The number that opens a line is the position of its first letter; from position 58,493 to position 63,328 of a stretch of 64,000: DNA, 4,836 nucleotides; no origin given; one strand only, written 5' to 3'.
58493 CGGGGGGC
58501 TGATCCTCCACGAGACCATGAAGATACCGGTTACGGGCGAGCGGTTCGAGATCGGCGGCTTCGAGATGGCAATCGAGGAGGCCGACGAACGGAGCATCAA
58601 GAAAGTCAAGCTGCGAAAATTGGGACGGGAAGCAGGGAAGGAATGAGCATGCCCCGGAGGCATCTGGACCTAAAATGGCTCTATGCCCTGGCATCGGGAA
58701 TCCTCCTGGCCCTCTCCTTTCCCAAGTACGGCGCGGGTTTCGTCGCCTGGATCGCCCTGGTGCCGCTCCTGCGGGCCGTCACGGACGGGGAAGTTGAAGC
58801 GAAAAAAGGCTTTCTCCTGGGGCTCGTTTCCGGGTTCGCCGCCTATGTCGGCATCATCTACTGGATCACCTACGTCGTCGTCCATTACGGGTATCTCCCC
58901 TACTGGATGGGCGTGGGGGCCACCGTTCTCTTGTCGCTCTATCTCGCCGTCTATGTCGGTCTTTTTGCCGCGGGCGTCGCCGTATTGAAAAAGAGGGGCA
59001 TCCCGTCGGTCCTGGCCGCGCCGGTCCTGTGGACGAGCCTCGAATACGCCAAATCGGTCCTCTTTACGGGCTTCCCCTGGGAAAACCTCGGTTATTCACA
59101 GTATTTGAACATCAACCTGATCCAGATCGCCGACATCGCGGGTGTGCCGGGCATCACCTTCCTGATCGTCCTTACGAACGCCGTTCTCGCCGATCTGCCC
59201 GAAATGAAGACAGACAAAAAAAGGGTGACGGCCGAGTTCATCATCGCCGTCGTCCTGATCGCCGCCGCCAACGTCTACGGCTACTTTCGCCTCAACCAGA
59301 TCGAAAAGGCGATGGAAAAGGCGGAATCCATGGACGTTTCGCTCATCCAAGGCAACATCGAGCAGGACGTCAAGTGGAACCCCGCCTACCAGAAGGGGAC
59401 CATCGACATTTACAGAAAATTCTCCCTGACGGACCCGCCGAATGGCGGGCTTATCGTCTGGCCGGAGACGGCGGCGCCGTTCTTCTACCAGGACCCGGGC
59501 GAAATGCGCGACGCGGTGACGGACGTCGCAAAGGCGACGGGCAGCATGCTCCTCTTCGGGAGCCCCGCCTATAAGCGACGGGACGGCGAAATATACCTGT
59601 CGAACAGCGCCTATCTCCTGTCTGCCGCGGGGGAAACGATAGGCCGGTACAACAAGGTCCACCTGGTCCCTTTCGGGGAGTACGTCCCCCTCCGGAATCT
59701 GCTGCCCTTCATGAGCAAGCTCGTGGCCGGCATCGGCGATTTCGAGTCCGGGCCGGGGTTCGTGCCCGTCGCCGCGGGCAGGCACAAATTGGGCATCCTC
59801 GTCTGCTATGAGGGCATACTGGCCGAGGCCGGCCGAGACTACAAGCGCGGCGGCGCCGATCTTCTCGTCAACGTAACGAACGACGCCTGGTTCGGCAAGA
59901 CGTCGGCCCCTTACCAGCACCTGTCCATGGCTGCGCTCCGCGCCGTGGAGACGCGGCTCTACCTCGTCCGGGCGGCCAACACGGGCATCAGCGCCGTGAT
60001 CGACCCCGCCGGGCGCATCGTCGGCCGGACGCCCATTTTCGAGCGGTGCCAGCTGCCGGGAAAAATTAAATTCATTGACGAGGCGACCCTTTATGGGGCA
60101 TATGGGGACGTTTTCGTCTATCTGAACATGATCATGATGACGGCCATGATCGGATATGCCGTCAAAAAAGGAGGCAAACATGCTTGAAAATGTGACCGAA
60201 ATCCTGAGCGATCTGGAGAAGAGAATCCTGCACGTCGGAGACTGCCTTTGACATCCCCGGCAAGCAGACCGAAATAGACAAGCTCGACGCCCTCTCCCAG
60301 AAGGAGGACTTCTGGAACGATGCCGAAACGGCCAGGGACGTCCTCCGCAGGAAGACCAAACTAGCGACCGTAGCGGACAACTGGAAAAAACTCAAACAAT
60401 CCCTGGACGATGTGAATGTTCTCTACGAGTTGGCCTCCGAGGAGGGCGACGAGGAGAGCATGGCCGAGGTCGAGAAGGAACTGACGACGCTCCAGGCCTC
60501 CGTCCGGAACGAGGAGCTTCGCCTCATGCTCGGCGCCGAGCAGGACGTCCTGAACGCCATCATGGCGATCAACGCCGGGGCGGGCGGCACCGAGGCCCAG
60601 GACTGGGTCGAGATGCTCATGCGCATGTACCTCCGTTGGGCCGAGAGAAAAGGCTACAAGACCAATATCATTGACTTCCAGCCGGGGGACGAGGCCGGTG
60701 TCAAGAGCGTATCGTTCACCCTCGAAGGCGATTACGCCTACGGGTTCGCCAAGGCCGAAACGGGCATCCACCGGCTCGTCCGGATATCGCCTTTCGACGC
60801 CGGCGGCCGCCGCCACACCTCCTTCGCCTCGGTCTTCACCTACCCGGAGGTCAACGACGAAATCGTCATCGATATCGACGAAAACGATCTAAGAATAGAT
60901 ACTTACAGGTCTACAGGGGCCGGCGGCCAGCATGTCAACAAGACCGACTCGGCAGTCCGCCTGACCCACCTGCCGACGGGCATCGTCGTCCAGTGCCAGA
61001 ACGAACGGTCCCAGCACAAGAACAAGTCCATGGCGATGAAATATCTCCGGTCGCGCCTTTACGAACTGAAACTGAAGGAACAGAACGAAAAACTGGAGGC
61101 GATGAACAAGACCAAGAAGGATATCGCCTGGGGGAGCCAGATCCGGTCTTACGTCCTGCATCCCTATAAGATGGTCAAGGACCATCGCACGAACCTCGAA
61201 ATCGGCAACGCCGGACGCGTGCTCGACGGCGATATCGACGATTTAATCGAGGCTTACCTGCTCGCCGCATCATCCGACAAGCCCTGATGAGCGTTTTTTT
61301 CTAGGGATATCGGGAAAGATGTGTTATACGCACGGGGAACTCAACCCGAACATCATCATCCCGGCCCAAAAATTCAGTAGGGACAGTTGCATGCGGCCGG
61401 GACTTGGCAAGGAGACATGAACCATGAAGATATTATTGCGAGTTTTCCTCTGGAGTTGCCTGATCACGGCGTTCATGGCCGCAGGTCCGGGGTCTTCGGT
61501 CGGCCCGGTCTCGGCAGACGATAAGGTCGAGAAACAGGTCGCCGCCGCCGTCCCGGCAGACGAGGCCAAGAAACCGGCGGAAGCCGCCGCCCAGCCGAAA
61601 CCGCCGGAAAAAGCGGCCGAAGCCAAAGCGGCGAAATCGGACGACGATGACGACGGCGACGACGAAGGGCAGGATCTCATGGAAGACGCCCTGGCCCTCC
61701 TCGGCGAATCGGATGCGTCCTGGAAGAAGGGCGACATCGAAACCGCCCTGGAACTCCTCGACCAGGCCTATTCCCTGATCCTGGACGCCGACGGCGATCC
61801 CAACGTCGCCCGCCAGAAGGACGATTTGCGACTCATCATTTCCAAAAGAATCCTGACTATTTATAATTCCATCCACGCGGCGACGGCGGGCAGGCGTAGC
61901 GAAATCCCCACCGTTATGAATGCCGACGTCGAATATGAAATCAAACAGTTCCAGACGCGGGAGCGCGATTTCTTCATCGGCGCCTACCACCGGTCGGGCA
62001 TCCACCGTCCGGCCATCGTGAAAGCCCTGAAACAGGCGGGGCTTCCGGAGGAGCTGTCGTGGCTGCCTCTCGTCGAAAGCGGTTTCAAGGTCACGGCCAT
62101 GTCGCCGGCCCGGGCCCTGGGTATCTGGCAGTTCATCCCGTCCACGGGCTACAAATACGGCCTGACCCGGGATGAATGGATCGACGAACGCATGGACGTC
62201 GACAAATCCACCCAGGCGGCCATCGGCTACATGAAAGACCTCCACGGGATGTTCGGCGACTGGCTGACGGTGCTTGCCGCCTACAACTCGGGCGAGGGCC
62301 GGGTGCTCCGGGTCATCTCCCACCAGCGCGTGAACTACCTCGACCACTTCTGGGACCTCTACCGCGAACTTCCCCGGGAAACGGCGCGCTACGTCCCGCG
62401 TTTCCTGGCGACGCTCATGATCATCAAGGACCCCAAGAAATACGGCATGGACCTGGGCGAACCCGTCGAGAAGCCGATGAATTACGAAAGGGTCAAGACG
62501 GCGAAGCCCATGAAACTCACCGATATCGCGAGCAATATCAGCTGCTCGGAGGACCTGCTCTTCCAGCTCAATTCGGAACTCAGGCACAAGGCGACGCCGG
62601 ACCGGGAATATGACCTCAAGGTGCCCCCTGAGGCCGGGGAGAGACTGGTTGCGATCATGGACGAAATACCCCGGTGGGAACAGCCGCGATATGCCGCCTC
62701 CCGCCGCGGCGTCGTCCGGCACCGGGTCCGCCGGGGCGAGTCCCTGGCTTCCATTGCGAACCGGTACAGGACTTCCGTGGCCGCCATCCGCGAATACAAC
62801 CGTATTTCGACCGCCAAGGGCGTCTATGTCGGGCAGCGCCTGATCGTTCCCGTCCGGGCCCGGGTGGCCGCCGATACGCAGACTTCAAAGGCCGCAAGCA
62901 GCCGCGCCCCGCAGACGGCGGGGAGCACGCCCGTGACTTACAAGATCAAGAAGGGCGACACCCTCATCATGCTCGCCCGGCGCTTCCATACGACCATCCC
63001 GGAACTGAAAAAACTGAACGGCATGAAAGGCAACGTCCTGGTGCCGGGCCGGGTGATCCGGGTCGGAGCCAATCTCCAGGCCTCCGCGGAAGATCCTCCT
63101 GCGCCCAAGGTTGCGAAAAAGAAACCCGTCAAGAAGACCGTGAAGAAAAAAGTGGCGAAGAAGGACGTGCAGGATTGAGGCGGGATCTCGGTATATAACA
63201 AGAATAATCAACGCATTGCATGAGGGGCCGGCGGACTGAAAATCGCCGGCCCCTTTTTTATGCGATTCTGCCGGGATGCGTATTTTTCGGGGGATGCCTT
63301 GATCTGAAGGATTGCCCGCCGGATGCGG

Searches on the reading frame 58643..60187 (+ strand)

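Call 87: search_protein_families(library=pfam, proteins=[window:58643-60187:+], max_evalue=0.00001)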
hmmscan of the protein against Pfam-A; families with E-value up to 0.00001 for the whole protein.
window:58643-60187:+ (514 aa): 2 families
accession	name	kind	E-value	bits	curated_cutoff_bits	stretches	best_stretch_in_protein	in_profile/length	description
PF20154.4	LNT_N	-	2.3e-42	145.3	27.1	1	18-181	1-159/159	Apolipoprotein N-acyltransferase N-terminal domain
PF00795.27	CN_hydrolase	-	2.4e-32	112.7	23.2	1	270-466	35-237/256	Carbon-nitrogen hydrolase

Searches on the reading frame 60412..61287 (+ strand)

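Call 87: search_protein_families(library=pfam, proteins=[window:60412-61287:+], max_evalue=0.00001)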
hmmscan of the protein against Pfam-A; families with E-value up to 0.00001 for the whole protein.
window:60412-61287:+ (291 aa): 2 families
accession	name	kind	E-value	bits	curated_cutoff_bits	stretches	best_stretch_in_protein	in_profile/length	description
PF00472.26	RF-1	-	1.6e-46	157.5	35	1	150-259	2-116/116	RF-1 domain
PF03462.23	PCRF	-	1.8e-46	158.8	24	1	7-141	57-194/194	PCRF domain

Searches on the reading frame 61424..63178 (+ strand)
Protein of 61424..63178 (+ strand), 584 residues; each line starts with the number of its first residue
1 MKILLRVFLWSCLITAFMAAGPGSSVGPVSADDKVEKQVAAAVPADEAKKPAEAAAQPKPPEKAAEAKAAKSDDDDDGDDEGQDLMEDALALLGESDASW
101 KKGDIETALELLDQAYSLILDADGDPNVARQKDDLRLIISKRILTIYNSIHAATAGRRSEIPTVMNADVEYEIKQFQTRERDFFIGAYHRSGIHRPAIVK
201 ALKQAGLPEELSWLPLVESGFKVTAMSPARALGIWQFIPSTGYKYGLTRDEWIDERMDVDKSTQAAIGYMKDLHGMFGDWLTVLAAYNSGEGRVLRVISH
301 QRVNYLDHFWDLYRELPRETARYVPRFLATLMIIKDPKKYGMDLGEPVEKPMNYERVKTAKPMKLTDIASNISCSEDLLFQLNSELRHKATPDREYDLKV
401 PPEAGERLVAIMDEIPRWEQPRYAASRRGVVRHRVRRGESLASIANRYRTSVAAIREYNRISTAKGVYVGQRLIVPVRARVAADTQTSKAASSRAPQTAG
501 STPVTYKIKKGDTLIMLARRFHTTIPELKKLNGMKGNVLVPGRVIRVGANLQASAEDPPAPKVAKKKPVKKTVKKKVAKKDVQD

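Call 87: search_protein_families(library=pfam, proteins=[window:61424-63178:+], max_evalue=0.00001)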
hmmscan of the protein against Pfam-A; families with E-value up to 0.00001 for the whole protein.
window:61424-63178:+ (584 aa): 2 families
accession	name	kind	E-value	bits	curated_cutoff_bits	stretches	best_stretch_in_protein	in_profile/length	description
PF01476.26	LysM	-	1.2e-27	96.1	20.9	2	433-476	1-43/43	LysM domain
PF01464.25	SLT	-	4.8e-24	84.6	21.3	1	199-301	5-108/117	Transglycosylase SLT domain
